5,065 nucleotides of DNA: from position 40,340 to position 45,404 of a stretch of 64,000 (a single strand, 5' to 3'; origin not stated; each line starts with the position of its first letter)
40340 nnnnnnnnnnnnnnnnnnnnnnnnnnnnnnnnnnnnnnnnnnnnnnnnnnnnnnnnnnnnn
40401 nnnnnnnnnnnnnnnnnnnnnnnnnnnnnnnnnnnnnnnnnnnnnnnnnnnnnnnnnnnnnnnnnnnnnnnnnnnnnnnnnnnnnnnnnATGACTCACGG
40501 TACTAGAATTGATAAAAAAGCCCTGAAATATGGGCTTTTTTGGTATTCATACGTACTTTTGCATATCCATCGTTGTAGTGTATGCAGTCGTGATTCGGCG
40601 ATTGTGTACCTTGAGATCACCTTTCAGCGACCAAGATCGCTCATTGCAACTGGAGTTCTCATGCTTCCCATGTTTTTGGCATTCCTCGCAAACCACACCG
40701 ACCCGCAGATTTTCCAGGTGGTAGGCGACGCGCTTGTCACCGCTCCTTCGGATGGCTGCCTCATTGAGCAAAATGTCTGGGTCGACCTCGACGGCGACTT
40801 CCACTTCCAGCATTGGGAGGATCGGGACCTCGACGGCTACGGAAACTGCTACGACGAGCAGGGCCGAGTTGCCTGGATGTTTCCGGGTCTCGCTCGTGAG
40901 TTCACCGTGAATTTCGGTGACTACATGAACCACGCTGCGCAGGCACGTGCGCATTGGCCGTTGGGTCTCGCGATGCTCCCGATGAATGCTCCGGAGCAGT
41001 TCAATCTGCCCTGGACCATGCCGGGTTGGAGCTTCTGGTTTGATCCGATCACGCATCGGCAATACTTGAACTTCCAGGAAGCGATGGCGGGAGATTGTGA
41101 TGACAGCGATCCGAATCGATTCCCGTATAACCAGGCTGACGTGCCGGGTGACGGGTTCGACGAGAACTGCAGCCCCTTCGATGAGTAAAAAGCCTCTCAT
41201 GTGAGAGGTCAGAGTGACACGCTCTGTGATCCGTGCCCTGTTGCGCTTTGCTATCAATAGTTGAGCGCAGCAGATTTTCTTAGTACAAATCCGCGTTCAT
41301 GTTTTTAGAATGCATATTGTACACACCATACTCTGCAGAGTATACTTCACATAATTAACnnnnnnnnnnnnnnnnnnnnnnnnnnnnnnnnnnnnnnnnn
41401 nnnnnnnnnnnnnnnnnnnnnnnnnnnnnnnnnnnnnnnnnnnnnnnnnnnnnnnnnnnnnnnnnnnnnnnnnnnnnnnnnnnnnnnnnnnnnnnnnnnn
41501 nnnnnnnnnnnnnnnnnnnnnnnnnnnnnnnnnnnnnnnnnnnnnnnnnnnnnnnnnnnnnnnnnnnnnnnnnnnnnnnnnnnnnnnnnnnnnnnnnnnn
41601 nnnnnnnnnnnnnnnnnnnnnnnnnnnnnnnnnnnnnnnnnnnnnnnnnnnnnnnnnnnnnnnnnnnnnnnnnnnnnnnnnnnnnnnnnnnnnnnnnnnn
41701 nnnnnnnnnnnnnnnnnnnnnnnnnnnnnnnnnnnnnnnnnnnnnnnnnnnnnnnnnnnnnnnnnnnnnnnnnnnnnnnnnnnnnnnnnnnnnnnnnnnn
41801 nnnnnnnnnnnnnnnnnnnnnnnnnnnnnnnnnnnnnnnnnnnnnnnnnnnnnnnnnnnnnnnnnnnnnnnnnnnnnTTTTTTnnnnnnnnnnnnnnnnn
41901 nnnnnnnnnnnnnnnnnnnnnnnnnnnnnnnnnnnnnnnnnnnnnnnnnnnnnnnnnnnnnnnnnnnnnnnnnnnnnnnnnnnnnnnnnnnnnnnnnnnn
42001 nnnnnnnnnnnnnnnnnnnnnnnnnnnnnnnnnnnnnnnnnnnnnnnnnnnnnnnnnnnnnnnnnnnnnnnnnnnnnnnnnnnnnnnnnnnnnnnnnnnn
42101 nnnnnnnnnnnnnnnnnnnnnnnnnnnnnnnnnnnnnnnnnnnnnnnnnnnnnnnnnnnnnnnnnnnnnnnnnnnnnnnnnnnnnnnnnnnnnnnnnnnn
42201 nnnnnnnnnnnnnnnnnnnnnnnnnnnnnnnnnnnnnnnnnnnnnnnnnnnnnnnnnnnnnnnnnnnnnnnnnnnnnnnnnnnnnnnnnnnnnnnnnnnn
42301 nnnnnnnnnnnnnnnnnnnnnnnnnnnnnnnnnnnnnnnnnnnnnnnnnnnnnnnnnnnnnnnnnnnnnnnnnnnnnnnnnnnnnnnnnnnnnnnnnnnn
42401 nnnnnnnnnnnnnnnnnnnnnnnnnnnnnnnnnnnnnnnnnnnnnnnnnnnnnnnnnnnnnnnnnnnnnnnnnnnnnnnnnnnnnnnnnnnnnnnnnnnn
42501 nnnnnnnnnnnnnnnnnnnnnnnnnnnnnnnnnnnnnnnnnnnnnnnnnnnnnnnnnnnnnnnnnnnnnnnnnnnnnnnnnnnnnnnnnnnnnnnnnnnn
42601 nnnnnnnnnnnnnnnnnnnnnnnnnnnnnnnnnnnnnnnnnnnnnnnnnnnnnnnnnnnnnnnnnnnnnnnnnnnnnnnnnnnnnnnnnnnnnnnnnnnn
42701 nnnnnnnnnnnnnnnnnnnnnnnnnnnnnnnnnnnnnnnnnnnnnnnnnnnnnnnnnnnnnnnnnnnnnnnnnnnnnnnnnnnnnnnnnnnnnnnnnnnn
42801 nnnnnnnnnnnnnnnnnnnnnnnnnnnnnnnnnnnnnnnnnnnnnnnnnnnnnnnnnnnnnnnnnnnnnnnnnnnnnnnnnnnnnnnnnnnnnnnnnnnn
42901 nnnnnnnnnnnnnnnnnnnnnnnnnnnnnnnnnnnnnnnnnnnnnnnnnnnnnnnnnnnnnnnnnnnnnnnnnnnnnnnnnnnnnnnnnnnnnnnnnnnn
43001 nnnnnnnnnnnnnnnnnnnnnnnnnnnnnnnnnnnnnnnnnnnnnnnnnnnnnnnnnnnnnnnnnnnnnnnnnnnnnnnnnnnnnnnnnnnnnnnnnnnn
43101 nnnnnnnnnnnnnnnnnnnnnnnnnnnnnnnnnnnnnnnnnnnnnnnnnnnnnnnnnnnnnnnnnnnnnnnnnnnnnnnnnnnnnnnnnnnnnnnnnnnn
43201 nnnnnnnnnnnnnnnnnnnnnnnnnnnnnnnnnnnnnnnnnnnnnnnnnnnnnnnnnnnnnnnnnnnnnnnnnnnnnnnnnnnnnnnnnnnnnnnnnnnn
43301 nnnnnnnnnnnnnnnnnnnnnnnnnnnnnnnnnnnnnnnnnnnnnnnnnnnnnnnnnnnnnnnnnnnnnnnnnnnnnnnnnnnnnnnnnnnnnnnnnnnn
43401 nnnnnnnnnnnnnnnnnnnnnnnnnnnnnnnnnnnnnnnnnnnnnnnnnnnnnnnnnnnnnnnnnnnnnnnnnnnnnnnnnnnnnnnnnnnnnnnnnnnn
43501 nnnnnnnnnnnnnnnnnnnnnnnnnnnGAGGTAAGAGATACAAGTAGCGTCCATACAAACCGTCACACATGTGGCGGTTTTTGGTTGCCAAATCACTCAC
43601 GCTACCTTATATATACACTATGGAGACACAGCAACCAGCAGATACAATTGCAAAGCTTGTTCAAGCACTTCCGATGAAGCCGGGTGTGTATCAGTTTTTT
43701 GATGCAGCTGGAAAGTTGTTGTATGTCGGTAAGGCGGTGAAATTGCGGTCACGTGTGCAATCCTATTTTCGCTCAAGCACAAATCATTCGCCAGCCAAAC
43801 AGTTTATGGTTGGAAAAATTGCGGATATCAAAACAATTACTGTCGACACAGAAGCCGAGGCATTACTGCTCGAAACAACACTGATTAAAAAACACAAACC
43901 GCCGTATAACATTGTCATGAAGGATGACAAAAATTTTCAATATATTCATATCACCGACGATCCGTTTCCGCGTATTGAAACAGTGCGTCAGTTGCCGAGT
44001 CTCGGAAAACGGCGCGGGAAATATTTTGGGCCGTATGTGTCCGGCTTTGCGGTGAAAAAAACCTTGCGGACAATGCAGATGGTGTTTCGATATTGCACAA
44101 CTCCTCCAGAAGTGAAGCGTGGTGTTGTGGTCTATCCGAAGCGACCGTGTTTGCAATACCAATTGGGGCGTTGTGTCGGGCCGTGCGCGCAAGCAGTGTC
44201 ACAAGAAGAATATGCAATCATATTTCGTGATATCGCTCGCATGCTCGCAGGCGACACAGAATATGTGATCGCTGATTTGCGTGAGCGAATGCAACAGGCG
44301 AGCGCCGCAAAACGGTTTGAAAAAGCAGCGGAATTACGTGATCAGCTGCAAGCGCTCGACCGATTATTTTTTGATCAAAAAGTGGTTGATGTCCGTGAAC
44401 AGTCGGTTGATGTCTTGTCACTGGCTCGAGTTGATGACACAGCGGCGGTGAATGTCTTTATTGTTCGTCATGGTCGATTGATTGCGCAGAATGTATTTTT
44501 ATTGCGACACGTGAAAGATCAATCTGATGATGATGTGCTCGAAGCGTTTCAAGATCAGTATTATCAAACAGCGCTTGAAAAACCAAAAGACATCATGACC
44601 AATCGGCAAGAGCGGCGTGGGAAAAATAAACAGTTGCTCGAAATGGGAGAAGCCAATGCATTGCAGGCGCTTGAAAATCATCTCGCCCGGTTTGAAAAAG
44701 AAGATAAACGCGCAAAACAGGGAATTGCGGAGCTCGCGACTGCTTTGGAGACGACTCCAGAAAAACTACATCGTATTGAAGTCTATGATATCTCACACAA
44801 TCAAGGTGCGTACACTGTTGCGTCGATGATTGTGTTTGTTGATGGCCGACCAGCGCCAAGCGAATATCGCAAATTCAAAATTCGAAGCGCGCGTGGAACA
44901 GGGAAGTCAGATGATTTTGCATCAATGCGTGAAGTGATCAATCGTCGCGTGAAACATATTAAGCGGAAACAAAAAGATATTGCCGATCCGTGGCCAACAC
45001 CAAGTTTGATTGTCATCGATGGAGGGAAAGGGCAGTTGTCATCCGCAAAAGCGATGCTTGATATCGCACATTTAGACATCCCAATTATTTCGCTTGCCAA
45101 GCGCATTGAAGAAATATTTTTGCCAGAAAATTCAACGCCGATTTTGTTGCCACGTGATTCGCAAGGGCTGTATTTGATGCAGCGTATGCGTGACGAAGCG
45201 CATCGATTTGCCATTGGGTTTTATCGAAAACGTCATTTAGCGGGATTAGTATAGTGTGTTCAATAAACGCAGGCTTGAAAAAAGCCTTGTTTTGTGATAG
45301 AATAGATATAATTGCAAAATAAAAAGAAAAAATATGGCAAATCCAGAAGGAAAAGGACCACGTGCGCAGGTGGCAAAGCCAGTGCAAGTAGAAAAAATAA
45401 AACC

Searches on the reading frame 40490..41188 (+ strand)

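Call 76: search_protein_families(library=pfam, proteins=[window:40490-41188:+], max_evalue=0.001)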
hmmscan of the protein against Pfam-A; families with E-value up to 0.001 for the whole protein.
window:40490-41188:+ (232 aa): 1 family
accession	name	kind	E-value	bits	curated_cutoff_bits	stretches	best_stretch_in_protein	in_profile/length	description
PF11617.13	Cu-binding_MopE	-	0.00019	22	27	1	202-229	1-26/30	Putative metal-binding motif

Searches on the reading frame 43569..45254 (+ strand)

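Call 76: search_protein_families(library=pfam, proteins=[window:43569-45254:+], max_evalue=0.001)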
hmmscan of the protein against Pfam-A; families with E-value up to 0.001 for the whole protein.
window:43569-45254:+ (561 aa): 5 families
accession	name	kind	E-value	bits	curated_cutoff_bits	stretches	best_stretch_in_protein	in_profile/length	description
PF08459.17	UvrC_RNaseH_dom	-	1.9e-49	168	22.3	1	397-549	7-159/159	UvrC RNAse H endonuclease domain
PF22920.2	UvrC_RNaseH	-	2.2e-16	60.2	24.3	1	280-346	2-68/116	UvrC Ribonuclease H-like domain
PF01541.30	GIY-YIG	-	8.6e-10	39.2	22.6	1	38-114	2-78/78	GIY-YIG catalytic domain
PF02151.25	UVR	-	1.1e-08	34.9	21.5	1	232-264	2-34/36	UvrB/uvrC motif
PF24348.1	DUF7508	-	0.00055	20.5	26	0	29-67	13-50/79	Domain of unknown function (DUF7508)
